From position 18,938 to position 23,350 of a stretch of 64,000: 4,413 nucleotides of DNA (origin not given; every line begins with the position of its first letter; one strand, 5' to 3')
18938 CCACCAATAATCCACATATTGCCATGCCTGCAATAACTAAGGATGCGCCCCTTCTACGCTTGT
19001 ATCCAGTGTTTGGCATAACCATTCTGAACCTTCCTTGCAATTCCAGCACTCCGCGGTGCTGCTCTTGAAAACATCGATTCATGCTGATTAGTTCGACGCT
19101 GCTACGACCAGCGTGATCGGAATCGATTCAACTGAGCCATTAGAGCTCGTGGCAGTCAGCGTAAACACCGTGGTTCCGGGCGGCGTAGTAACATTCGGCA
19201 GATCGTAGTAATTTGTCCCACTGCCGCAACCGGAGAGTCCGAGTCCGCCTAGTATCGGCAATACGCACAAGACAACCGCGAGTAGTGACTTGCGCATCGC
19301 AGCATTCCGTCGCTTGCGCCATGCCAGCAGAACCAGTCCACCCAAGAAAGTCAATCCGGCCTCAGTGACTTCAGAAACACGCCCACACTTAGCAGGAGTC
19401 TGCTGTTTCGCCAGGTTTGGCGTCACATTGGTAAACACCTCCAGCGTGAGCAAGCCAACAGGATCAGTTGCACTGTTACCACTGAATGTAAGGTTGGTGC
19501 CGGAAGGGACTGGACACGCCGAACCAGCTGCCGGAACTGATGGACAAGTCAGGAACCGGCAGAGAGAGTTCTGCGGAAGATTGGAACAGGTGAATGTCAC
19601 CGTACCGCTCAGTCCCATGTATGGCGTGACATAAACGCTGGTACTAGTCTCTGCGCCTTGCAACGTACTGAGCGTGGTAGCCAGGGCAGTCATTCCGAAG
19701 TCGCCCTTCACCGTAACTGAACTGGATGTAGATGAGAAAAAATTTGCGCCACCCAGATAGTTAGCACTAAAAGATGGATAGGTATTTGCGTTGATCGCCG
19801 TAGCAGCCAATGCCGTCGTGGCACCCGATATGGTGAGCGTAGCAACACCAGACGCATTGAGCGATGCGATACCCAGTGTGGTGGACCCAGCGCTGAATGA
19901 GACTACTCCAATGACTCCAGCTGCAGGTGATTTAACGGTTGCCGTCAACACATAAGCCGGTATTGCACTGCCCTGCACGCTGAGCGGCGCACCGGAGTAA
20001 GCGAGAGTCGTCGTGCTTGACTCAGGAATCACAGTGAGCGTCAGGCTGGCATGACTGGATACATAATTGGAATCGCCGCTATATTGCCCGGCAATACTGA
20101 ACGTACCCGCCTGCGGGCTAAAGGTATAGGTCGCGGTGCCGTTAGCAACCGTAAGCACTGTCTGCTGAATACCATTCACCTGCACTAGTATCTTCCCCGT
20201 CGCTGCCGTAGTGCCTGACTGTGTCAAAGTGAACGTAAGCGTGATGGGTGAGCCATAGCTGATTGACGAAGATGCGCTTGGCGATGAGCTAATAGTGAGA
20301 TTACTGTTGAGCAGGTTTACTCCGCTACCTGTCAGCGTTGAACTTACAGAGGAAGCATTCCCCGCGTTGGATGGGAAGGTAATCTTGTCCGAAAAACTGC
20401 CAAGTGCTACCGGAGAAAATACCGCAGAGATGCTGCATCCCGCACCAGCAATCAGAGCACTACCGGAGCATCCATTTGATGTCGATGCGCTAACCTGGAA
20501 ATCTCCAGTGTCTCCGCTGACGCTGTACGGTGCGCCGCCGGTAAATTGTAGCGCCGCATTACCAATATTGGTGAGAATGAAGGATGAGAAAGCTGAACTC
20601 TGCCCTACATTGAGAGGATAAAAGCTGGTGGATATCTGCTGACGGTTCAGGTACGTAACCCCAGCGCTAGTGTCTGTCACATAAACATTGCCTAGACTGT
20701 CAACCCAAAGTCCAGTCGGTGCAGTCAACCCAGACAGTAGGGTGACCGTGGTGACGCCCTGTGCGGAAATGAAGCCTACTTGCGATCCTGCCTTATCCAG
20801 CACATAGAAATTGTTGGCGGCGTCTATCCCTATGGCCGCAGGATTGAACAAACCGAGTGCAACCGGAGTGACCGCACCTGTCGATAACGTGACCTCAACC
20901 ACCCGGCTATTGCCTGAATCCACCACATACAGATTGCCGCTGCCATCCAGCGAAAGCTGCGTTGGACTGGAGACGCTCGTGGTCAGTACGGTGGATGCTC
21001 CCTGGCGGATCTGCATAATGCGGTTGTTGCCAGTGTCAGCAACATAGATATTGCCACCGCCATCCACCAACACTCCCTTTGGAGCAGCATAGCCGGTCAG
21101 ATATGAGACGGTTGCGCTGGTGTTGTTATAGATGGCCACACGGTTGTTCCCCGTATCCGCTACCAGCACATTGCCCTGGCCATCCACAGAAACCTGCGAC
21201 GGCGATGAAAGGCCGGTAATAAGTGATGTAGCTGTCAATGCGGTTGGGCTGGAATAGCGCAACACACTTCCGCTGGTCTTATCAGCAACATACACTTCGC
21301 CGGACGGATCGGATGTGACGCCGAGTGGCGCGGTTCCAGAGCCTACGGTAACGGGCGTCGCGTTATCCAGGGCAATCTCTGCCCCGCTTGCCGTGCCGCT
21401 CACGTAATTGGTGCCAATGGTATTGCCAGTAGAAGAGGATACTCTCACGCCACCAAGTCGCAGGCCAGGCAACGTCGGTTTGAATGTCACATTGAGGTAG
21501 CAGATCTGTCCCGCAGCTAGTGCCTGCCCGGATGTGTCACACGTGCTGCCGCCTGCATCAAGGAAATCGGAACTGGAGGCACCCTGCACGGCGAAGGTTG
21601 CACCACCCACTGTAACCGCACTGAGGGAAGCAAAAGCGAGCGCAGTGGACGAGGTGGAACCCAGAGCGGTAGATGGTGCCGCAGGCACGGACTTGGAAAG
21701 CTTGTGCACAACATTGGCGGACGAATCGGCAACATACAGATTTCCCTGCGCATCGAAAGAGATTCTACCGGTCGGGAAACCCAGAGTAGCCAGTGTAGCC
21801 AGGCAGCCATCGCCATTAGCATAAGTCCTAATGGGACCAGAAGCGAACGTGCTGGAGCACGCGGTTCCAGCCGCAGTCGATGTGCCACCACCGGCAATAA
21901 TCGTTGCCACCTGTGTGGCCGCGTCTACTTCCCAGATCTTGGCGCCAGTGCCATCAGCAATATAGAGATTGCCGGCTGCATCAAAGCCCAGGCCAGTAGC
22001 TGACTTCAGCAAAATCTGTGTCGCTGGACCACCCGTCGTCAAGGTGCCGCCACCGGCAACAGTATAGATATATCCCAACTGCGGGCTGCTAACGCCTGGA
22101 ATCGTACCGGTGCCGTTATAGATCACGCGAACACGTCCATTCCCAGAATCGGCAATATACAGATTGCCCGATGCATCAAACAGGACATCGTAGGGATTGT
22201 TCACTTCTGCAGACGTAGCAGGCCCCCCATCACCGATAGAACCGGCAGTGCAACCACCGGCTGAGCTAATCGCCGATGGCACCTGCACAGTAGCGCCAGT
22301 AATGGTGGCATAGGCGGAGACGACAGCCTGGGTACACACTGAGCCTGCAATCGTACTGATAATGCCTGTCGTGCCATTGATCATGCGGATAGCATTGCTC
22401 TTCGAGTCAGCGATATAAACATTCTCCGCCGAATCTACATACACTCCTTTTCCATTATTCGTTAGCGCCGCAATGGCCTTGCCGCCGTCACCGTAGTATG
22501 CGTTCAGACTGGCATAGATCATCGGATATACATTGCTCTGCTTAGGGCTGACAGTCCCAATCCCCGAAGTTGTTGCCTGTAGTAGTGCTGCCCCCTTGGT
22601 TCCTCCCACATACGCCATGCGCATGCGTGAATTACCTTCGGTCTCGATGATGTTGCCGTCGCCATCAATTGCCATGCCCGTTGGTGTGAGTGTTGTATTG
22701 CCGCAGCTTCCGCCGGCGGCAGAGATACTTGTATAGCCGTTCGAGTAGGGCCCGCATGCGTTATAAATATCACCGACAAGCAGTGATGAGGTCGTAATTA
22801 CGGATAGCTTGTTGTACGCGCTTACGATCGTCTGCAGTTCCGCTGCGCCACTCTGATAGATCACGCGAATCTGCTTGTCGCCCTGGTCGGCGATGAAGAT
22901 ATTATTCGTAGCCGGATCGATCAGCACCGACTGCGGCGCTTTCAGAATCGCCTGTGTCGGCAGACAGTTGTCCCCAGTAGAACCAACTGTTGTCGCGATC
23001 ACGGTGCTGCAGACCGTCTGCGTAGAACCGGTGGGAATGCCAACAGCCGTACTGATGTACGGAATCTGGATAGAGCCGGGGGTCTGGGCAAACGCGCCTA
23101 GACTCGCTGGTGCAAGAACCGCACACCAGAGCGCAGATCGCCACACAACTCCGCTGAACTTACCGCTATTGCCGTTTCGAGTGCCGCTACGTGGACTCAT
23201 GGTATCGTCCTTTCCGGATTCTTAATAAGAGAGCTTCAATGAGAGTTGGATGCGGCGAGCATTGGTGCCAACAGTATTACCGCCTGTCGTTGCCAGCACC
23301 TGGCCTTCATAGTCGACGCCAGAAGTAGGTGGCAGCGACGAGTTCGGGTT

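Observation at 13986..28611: SusD-less PUL-like operon: sugar porter, TonB-dependent receptor, then three NHL-repeat secreted proteins and a glycosidase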

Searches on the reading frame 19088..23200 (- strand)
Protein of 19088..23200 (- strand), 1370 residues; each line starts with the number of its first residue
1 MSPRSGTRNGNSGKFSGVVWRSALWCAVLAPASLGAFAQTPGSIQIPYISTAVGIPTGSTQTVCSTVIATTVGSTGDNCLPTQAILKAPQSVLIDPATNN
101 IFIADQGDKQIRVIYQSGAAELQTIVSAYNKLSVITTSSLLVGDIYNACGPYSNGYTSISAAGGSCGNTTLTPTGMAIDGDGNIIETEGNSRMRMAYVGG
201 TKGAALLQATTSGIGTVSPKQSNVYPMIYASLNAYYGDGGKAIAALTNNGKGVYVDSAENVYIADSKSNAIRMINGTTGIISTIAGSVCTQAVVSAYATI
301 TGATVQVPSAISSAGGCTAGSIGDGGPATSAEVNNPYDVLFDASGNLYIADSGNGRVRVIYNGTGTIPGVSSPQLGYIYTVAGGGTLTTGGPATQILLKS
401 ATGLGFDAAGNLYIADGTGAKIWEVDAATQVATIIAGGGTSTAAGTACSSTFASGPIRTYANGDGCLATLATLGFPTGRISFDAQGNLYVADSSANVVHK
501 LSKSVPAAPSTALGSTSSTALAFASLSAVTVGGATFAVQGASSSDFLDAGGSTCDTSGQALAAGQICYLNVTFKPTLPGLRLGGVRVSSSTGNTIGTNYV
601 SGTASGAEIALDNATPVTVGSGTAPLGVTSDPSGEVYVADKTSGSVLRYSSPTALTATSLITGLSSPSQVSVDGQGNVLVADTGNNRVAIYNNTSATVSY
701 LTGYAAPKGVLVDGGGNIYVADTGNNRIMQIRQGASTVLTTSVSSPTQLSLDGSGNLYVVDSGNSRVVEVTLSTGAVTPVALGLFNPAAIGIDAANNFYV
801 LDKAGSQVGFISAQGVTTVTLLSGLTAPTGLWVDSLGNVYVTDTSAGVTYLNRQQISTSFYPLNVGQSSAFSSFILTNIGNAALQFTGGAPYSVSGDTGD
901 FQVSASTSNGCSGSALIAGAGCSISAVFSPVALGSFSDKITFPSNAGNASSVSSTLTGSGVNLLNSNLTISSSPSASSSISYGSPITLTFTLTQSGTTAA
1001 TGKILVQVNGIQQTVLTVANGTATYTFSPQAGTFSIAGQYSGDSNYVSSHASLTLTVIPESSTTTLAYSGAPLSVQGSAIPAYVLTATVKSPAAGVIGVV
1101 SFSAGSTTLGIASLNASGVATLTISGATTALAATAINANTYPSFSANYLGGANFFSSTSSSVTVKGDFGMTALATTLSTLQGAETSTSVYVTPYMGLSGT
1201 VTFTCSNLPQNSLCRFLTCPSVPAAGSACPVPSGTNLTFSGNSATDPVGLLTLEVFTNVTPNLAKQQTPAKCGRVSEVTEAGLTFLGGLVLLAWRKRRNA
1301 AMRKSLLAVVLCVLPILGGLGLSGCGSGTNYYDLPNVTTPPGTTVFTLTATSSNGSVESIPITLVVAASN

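Call 3: search_protein_families(library=pfam, proteins=[window:19088-23200:-], max_evalue=0.01)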
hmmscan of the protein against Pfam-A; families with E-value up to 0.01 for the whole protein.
window:19088-23200:- (1370 aa): 7 families
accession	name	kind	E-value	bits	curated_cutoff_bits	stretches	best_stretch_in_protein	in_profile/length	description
PF01436.27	NHL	-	5.5e-37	124.4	20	2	664-691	1-28/28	NHL repeat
PF25021.1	TEN_NHL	-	4.6e-17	62.5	27.1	1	236-289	130-180/357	Teneurin NHL domain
PF16640.11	Big_3_5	-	1.3e-15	58.1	35.5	2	975-1057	3-87/88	Bacterial Ig-like domain (group 3)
PF24684.1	Vgb_lyase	-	4.6e-10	39.2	50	1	622-723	180-283/290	Virginiamycin B lyase family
PF06739.17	SBBP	-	3.8e-06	27.2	20.5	0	825-842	12-29/38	Beta-propeller repeat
PF22544.2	HYDIN_VesB_CFA65-like_Ig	-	0.00018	22.1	25.5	1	871-958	22-99/100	HYDIN/CFA65/VesB-like, Ig-like domain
PF15780.11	ASH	-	0.0069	17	27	0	894-951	46-97/98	Abnormal spindle-like microcephaly-assoc'd, ASPM-SPD-2-Hydin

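Call 4: search_protein_families(library=ncbifam, proteins=[window:19088-23200:-], max_evalue=0.01)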
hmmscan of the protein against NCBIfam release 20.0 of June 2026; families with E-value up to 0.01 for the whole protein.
window:19088-23200:- (1370 aa): 4 families
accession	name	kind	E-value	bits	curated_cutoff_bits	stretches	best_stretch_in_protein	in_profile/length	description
NF033206.1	ScyE_fam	subfamily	2.1e-20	73.5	80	2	709-846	144-322/333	ScyD/ScyE family protein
NF035926.1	scyF_NHL_VPEP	equivalog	1.3e-19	70.6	350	4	624-729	153-271/376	scytonemin biosynthesis PEP-CTERM protein ScyF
NF053768.1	CIS12_fam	equivalog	7e-09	34.9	860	1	633-732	97-194/715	CIS12 family contractile injection system protein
NF012200.0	choice_anch_D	domain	2.3e-08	34.5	45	2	855-948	21-107/108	choice-of-anchor D domain-containing protein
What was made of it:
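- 19088..23200 (-): 1370-aa NHL/Ig protein, the conserved receptor partner: Sec signal (res 1-38, AFA|Q), teneurin-type plus PknD-type NHL propellers (about res 45-850), Ig-like domains (about 855-1260), lipo-invert tail (1262-1370). Pfam NHL E 5.5e-37, TEN_NHL, Big_3_5, HYDIN Ig; NCBIfam choice_anch_D (calls 3, 4).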

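Call 35: find_homologous_proteins(query=window:19088-23200:-, max_evalue=1e-20)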
Query window:19088-23200:- (1370 aa): 6481 proteins with E <= 1e-20 among 8000 candidates; the best 120 are listed.
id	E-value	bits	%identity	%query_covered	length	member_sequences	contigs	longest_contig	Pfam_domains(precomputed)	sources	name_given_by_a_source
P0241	0.0e+0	2866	100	100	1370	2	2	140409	PF16640.12,PF22807.3,PF24684.2,PF01436.28,PF25021.2,PF06739.18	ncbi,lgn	ncbi:MAG TPA: Ig-like domain repeat protein [Acidobacteriaceae bacterium]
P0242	0.0e+0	2508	87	100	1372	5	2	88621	PF16640.12,PF22807.3,PF24684.2,PF01436.28,PF25021.2,PF06739.18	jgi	jgi:sugar lactone lactonase YvrE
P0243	0.0e+0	2019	72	100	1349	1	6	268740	PF16640.12,PF22807.3,PF24684.2,PF01436.28,PF25021.2,PF06739.18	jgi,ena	-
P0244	0.0e+0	2013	72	100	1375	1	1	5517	PF15780.12,PF16640.12,PF22807.3,PF24684.2,PF01436.28,PF25021.2,PF06739.18,PF08450.19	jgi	-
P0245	0.0e+0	1993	70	100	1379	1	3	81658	PF16640.12,PF22807.3,PF24684.2,PF01436.28,PF25021.2,PF06739.18,PF08450.19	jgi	-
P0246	0.0e+0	1987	71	100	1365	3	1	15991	PF16640.12,PF22807.3,PF24684.2,PF01436.28,PF25021.2,PF06739.18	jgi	jgi:streptogramin lyase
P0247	0.0e+0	1978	72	99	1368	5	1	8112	PF16640.12,PF22807.3,PF24684.2,PF01436.28,PF25021.2,PF06739.18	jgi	-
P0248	0.0e+0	1762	64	99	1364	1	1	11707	PF16640.12,PF22807.3,PF24684.2,PF01436.28,PF25021.2,PF08450.19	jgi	jgi:sugar lactone lactonase YvrE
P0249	0.0e+0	1712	64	100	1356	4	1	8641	PF15780.12,PF16640.12,PF22807.3,PF24684.2,PF01436.28,PF25021.2,PF08450.19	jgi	-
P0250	0.0e+0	1605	61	96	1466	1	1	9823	PF16640.12,PF22807.3,PF24684.2,PF01436.28,PF25021.2,PF06739.18,PF08450.19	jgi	jgi:sugar lactone lactonase YvrE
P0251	0.0e+0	1529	58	98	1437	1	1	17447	PF16640.12,PF22807.3,PF24684.2,PF01436.28,PF25021.2,PF08450.19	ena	-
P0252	0.0e+0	1421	55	99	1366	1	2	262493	PF10647.16,PF16640.12,PF22807.3,PF24684.2,PF01436.28,PF25021.2,PF06739.18,PF22544.3,PF08450.19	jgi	jgi:sugar lactone lactonase YvrE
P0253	0.0e+0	1257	53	98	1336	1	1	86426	PF16640.12,PF22807.3,PF01436.28,PF25021.2,PF08450.19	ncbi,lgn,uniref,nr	ncbi:Sugar lactone lactonase YvrE [Granulicella rosea]|uniref:Sugar lactone lactonase YvrE n=1 Tax=G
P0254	0.0e+0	1192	49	99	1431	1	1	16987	PF16640.12,PF22807.3,PF01436.28,PF25021.2,PF08450.19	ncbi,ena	-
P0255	3.1e-259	882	42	98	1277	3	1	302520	PF16640.12,PF22807.3,PF24684.2,PF01436.28,PF25021.2,PF08450.19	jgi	jgi:sugar lactone lactonase YvrE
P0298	1.8e-156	541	35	97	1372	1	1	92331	PF07494.18,PF16640.12,PF01436.28,PF25021.2,PF06739.18,PF08450.19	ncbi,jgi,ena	jgi:sugar lactone lactonase YvrE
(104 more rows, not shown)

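Call 44: find_related_loci(query=A2, collection=metagenome_contigs, flank=6000)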
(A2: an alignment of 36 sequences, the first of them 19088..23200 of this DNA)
Query A2 (1370 aa) in metagenome_contigs; peptide patterns used: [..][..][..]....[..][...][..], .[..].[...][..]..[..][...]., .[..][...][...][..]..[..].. (x = any residue, [..] = any of these).
600 stretches matched a pattern (row limit reached: there are more); 545 encode a relative of the query (tblastn E <= 1e-3); the best 80 are kept; 80 distinct loci.
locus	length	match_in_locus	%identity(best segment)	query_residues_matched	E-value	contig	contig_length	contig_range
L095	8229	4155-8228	33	21-1309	7e-105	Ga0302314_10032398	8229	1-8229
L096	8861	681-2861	31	88-934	4e-63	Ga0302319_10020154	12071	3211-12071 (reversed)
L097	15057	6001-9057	30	342-1350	9e-61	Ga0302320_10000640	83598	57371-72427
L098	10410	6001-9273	29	252-1327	1e-59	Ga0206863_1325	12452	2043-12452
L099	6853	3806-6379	28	333-1190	3e-54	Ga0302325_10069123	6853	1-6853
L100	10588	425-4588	32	231-1036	2e-52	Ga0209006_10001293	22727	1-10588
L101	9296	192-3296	27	29-1066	8e-49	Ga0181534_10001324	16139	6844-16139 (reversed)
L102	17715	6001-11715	30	27-1311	1e-86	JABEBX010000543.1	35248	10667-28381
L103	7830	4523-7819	32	173-1028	8e-47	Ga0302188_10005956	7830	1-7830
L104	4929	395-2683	28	253-993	9e-47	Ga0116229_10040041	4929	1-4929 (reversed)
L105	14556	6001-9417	27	47-1214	2e-46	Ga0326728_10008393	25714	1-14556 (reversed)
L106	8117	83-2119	29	333-1058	7e-45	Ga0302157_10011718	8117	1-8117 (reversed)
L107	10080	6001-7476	32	172-1003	2e-43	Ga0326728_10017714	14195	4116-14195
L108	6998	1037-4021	29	154-1160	2e-43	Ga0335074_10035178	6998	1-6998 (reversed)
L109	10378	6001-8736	29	333-1214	1e-43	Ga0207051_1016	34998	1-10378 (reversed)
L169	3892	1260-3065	27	161-843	5e-29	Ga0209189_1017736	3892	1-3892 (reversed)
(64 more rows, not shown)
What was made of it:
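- Tried and rejected: Metagenome scan with the 1370-family alignment (call 44).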

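Call 45: find_encoding_contigs(protein=P0298, flank=10000, max_places=1)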
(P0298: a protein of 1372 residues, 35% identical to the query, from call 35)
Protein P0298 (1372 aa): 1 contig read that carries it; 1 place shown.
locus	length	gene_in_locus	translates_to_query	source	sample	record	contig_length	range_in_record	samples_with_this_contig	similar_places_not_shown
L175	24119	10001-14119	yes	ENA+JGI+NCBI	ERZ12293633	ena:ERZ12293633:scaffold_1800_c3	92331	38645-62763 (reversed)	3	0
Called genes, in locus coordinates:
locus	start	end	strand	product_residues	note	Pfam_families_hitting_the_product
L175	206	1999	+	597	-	PF13520:AA_permease_2, PF00324:AA_permease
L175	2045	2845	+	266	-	PF00481:PP2C, PF13672:PP2C_2, PF07228:SpoIIE (weak)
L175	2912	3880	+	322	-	PF00069:Pkinase, PF07714:PK_Tyr_Ser-Thr, PF01636:APH (faint), PF03109:ABC1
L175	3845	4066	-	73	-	PF09957:VapB_antitoxin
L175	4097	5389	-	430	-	PF00909:Ammonium_transp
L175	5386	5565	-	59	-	-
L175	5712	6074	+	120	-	-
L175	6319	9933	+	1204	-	PF13620:CarboxypepD_reg, PF13715:CarbopepD_reg_2 (weak), PF17210:SdrD_B (weak), PF07715:Plug (weak), PF25183:OMP_b-brl_4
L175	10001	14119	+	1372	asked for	PF01436:NHL (faint), PF06739:SBBP (faint), PF07494:Reg_prop (faint), PF25021:TEN_NHL (faint), PF08450:SGL (faint), PF16640:Big_3_5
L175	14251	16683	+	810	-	-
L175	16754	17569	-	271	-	PF00657:Lipase_GDSL (weak), PF13472:Lipase_GDSL_2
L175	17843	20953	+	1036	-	PF01436:NHL (faint), PF07494:Reg_prop (faint), PF03160:Calx-beta, PF08787:Alginate_lyase2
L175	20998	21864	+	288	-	PF00135:COesterase (weak), PF20434:BD-FAE, PF07859:Abhydrolase_3, PF12697:Abhydrolase_6 (weak), PF00326:Peptidase_S9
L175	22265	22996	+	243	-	PF00657:Lipase_GDSL, PF13472:Lipase_GDSL_2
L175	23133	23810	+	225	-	PF13580:SIS_2, PF01380:SIS (weak)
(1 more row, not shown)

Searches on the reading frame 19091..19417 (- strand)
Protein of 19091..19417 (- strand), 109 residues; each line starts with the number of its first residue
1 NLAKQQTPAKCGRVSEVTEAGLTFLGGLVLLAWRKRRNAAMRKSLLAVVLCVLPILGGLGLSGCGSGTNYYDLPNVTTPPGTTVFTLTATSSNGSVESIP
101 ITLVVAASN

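Call 78: search_protein_representatives(protein=window:19091-19417:-)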
Query: 109 residues. Proteins with E-value up to 0.001 (for the whole library): 26; up to 1e-10: 10; up to 1e-30: 1. The best 26 are listed.
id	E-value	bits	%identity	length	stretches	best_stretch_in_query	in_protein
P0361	4.6e-31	123.0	66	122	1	13-108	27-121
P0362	7.9e-28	112.6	59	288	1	1-109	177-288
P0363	2.6e-24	101.4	63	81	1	30-108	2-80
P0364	1.3e-18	83.1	38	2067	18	67-106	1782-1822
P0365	2.9e-17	78.7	52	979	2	3-88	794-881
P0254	4.2e-16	75.0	45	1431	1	13-108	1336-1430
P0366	1.8e-15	73.0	50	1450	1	13-107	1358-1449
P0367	1.1e-12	64.0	32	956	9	56-106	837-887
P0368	4.3e-12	62.1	37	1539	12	67-106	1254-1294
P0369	5.6e-11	58.5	33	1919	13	59-108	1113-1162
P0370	1.3e-05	41.3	33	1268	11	65-107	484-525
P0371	2.8e-05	40.2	36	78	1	33-106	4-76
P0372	3.3e-05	40.0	43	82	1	25-99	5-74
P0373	3.6e-05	39.9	28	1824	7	32-68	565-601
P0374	4.2e-05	39.6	36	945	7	47-105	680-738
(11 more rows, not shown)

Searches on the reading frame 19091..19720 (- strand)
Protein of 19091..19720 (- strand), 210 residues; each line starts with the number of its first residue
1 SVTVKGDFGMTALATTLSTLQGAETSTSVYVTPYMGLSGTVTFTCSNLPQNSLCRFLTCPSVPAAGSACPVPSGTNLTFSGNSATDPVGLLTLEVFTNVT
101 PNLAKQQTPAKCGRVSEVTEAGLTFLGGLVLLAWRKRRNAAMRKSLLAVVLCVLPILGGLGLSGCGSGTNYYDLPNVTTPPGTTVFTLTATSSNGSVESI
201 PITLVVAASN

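Call 40: search_protein_families(library=ncbifam, proteins=[window:19091-19720:-], max_evalue=10)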
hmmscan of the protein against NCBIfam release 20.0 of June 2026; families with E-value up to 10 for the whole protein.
window:19091-19720:- (210 aa): 3 families
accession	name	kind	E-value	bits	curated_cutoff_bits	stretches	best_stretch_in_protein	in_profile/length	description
NF058595.1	invert_tail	domain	1.7e-10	41.2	37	1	92-206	4-112/113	lipo-invert putative C-terminal anchoring domain-containing protein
TIGR01167.1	LPXTG_anchor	domain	0.22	12.3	15.9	1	121-139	16-34/34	LPXTG cell wall anchor domain-containing protein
NF033465.3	PTPA-CTERM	subfamily_domain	5.9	7.1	29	2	153-163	6-16/26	PTPA-CTERM sorting domain-containing protein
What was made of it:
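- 19091..19417 (-): Lipo-invert C-terminal anchoring domain of the 1370-aa protein: hydrophobic helix, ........, second hydrophobic segment ending in lipobox LSG-C1325 (nt 19226-19228), then a roughly 45-aa beta tail. NCBIfam NF058595.1 invert_tail, E 1.7e-10, 41.2 bits, above the 37 cutoff (call 40).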

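Call 41: search_protein_families(library=pfam, proteins=[window:19091-19720:-], max_evalue=1)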
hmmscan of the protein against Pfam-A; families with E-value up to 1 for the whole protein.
window:19091-19720:- (210 aa): 0 families

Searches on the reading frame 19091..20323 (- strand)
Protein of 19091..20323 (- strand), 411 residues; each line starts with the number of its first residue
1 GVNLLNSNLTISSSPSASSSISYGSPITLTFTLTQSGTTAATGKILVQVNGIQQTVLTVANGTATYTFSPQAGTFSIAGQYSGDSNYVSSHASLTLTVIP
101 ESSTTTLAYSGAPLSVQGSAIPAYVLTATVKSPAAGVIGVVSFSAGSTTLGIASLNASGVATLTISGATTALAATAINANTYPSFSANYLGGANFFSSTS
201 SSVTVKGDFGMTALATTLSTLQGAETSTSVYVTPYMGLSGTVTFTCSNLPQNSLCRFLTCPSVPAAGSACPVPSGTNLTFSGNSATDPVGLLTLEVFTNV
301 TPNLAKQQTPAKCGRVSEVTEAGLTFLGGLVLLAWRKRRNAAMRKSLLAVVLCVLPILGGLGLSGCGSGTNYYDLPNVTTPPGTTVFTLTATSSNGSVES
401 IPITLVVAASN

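Call 65: predict_structure(alignment_id=A3)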
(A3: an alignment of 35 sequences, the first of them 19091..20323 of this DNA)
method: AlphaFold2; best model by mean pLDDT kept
length: 411 residues; sequences in the alignment: 35
mean_pLDDT: 81.3   pTM: 0.62
mean pLDDT of the five models: 81.3, 81.2, 80.4, 79.0, 78.7
residues with pLDDT >= 90: 189; 70-90: 116; 50-70: 78; < 50: 28
segments of 3 or more residues with pLDDT < 50: 114-117, 302-316, 367-373
pLDDT, mean of each block of 10 residues (from residue 1): 87 94 95 92 95 94 92 96 94 97 93 51 85 93 90 95 75 63 86 94 84 91 90 83 93 88 61 72 78 87 42 49 66 67 72 70 49 61 94 87 92 56
secondary structure, 60 per line:
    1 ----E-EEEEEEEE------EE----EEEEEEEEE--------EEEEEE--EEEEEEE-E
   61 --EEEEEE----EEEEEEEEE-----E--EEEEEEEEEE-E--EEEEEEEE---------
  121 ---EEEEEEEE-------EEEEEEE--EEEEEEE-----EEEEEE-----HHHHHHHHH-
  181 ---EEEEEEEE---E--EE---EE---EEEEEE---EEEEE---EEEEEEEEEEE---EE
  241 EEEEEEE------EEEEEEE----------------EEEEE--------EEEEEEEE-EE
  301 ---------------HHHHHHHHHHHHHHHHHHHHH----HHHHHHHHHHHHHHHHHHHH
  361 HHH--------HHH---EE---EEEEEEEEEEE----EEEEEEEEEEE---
elements in order: E7-14 E27-35 E44-49 E52-58 E63-68 E73-81 E90-99 E104-111 E124-131 E139-145 E148-154 E160-165 H171-179 E184-191 E208-213 E217-221 E225-235 E239-247 E254-260 E277-281 E290-297 H316-336 H341-363 E383-393 E398-408
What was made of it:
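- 19091..19417 (-): The AlphaFold model shows two helices (res 1275-1295 and 1300-1322), then a confident beta hairpin (call 65).
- Tried and rejected: The idea that the terminal beta hairpin of the 1370-aa protein completes the preceding Ig-like domain therefore remains an inference from its high pLDDT (call 65).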
